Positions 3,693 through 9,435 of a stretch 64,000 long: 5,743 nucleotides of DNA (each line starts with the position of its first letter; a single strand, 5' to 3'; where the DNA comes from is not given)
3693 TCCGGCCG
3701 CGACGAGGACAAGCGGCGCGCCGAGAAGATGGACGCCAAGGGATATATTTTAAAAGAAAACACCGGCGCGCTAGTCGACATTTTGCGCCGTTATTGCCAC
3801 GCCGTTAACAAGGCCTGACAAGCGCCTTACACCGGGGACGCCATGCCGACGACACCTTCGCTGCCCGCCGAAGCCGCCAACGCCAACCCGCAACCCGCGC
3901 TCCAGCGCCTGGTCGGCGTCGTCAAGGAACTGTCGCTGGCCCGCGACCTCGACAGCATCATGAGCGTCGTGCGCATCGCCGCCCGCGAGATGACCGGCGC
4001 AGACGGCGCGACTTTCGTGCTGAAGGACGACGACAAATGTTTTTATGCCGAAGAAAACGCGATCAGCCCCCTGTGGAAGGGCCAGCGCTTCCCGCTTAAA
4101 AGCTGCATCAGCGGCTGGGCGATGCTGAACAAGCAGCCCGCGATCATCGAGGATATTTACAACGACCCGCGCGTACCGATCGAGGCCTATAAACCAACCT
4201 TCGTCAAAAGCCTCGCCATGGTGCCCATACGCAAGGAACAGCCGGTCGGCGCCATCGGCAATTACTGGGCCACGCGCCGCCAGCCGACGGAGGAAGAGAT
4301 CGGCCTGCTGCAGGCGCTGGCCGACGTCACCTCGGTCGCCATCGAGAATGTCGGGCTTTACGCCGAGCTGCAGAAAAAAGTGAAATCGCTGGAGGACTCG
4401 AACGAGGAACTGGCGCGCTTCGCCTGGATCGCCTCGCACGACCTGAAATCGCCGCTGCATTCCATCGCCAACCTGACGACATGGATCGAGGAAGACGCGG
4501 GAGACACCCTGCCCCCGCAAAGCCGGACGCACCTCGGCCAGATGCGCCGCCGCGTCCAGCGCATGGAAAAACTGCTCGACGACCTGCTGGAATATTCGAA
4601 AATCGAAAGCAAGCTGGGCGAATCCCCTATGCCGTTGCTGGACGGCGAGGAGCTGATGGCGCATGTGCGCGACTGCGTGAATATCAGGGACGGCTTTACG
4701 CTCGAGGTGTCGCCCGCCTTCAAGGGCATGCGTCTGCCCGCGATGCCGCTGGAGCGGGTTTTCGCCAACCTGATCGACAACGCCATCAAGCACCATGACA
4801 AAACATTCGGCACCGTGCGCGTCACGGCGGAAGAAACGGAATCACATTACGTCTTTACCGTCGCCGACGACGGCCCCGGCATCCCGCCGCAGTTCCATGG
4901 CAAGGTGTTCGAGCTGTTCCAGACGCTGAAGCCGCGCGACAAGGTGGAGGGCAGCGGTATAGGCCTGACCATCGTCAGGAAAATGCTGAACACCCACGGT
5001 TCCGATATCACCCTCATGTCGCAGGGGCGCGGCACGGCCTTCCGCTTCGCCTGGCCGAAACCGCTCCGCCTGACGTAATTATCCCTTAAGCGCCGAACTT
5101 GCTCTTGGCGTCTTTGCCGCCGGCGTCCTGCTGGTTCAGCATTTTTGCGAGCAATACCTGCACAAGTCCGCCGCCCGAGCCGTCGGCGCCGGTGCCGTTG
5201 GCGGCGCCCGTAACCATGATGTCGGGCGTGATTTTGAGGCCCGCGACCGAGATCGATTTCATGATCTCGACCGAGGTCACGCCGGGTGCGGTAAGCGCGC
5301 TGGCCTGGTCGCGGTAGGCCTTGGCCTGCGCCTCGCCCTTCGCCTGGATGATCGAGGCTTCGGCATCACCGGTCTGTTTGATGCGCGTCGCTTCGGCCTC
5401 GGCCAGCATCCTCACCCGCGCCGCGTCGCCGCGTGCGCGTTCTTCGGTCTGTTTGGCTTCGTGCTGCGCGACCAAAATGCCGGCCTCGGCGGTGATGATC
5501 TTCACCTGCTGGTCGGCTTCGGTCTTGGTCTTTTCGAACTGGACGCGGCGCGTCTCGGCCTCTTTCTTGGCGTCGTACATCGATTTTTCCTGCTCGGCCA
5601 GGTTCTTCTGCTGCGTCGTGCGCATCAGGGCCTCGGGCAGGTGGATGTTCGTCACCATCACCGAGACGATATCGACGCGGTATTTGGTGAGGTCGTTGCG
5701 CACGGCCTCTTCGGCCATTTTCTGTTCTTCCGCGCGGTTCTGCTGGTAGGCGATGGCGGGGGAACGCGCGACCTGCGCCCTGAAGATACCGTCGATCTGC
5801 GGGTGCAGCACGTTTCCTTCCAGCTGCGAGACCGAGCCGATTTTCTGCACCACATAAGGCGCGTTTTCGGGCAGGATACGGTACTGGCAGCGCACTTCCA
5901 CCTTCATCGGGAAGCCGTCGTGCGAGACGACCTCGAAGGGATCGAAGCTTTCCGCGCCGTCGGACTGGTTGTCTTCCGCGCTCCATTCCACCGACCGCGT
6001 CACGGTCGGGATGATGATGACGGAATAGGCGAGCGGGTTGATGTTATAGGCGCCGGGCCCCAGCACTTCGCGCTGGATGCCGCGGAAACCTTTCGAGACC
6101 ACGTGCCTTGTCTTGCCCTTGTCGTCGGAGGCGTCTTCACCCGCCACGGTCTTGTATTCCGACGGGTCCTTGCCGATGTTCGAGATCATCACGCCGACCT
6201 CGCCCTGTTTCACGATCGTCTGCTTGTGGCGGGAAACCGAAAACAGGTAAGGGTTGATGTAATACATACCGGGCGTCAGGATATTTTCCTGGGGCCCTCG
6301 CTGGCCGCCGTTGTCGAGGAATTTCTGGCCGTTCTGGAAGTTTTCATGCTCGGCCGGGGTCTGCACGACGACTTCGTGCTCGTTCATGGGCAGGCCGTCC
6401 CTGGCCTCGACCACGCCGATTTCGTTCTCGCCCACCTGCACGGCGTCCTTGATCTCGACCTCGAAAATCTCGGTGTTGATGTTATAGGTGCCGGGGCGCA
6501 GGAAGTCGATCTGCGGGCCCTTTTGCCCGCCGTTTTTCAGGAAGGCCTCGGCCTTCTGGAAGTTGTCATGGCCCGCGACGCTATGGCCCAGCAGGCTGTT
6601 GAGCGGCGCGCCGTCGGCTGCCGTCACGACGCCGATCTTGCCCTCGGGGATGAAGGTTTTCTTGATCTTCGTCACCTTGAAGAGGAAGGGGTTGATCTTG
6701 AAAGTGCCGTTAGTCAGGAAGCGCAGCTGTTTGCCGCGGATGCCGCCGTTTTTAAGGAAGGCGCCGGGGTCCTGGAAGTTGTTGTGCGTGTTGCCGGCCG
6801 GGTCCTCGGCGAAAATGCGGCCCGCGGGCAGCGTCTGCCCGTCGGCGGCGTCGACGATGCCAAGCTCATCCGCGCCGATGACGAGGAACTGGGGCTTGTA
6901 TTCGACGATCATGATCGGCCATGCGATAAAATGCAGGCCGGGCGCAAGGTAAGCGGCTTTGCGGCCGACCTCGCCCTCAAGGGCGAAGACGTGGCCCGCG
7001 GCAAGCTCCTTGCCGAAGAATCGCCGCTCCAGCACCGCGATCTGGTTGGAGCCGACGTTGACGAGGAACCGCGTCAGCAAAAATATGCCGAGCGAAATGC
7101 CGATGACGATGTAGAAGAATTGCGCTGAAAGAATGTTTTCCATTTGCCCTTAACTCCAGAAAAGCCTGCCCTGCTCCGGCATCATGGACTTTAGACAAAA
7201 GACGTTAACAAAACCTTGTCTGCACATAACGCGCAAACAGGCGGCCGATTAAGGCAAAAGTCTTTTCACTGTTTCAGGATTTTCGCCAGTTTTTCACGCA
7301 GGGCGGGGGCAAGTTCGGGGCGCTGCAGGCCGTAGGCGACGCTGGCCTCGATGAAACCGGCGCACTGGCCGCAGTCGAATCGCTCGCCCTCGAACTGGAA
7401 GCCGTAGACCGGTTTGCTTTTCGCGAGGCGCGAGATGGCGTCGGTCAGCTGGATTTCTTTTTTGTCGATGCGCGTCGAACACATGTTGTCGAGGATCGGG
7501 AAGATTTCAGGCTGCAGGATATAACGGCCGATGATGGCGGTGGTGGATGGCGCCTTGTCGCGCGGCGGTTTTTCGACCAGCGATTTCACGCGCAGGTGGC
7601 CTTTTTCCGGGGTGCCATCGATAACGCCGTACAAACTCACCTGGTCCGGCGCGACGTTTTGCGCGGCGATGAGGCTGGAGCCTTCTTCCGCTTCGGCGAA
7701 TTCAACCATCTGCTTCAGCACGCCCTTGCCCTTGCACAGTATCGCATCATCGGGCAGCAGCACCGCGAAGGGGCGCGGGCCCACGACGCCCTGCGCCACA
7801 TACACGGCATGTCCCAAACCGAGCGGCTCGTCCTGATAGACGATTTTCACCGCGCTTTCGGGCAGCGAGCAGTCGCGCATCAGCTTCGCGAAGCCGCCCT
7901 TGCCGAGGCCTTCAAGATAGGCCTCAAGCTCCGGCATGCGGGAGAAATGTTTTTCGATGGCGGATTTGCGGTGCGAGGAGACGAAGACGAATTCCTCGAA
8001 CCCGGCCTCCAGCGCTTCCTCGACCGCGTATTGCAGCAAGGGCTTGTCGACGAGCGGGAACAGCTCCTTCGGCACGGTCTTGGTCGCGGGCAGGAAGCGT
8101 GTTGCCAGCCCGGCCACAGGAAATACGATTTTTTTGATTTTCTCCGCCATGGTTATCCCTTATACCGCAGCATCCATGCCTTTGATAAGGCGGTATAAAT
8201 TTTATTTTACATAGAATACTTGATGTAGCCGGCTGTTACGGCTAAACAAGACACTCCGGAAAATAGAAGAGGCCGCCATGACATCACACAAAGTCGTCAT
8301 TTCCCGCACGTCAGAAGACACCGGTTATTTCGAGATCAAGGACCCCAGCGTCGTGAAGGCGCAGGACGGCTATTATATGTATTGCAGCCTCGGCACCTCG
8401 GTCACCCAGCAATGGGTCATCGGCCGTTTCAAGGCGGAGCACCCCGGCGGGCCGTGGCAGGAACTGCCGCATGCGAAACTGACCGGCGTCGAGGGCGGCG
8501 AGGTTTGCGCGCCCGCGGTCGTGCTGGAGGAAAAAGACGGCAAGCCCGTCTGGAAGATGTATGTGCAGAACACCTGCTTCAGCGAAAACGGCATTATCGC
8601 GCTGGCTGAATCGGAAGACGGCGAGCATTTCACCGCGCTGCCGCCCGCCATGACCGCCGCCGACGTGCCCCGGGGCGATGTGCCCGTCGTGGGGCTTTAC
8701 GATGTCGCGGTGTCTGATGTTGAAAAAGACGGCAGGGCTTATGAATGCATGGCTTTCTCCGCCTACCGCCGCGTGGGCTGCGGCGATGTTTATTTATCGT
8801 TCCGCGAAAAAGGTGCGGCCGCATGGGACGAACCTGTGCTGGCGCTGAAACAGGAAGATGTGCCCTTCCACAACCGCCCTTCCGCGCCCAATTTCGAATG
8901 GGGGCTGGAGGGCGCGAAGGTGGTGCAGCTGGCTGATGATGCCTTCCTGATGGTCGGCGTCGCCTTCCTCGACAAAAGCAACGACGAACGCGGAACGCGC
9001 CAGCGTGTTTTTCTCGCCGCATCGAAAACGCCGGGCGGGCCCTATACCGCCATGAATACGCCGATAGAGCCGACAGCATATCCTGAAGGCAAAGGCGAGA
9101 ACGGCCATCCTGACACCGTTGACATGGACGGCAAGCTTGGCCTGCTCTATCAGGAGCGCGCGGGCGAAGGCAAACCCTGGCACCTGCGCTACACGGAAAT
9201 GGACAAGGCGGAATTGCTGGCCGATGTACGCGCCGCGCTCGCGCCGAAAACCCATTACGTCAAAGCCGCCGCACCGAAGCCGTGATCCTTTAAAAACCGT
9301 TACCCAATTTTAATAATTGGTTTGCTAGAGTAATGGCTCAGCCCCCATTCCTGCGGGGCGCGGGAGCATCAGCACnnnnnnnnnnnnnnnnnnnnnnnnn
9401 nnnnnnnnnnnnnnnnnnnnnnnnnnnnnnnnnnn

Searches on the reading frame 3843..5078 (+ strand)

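Call 38: search_protein_families(library=pfam, proteins=[window:3843-5078:+], max_evalue=0.0001)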
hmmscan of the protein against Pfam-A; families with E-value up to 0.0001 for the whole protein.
window:3843-5078:+ (411 aa): 5 families
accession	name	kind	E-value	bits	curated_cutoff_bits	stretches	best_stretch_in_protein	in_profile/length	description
PF02518.31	HATPase_c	-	7.6e-25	87.9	26.4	1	302-406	5-109/111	Histidine kinase-, DNA gyrase B-, and HSP90-like ATPase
PF13185.12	GAF_2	-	3.8e-14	53.5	28.6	1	33-168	1-136/136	GAF domain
PF00512.31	HisKA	-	1.6e-12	47.7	26.9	1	192-256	4-65/66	His Kinase A (phospho-acceptor) domain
PF01590.32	GAF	-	9.5e-10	39.6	22.4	1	35-167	1-133/133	GAF domain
PF13581.12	HATPase_c_2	-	4.3e-06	27.2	27.4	1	311-402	40-125/127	Histidine kinase-like ATPase domain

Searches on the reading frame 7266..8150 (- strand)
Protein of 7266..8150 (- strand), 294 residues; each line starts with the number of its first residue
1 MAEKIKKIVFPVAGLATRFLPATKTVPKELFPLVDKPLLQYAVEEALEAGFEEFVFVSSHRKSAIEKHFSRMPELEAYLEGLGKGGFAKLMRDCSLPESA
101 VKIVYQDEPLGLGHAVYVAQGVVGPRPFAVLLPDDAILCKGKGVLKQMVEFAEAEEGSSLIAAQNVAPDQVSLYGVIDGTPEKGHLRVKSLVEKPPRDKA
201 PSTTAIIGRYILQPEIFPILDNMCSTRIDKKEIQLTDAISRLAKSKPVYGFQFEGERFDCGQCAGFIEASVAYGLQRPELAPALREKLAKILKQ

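Call 38: search_protein_families(library=pfam, proteins=[window:7266-8150:-], max_evalue=0.0001)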
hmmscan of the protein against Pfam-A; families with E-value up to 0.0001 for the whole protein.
window:7266-8150:- (294 aa): 1 family
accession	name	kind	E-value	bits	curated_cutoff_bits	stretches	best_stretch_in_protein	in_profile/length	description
PF00483.29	NTP_transferase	-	2.9e-29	102.8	21.2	1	13-272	7-241/245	Nucleotidyl transferase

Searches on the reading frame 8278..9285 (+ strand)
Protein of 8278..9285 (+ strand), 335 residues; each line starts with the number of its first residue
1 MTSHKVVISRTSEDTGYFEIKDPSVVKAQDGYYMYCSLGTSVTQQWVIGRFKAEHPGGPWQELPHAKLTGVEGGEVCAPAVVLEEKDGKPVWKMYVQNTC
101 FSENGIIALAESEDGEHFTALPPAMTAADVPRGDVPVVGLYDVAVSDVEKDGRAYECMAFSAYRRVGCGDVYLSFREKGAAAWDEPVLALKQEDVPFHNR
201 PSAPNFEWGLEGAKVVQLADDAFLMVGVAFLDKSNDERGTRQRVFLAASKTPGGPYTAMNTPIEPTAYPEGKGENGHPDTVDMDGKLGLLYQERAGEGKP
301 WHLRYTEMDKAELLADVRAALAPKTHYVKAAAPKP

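Call 38: search_protein_families(library=pfam, proteins=[window:8278-9285:+], max_evalue=0.0001)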
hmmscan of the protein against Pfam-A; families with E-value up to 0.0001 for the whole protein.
window:8278-9285:+ (335 aa): 1 family
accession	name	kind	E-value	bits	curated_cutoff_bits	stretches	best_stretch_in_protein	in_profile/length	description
PF04616.20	Glyco_hydro_43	-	5.2e-07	29.7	32.2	0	23-90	70-134/288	Glycosyl hydrolases family 43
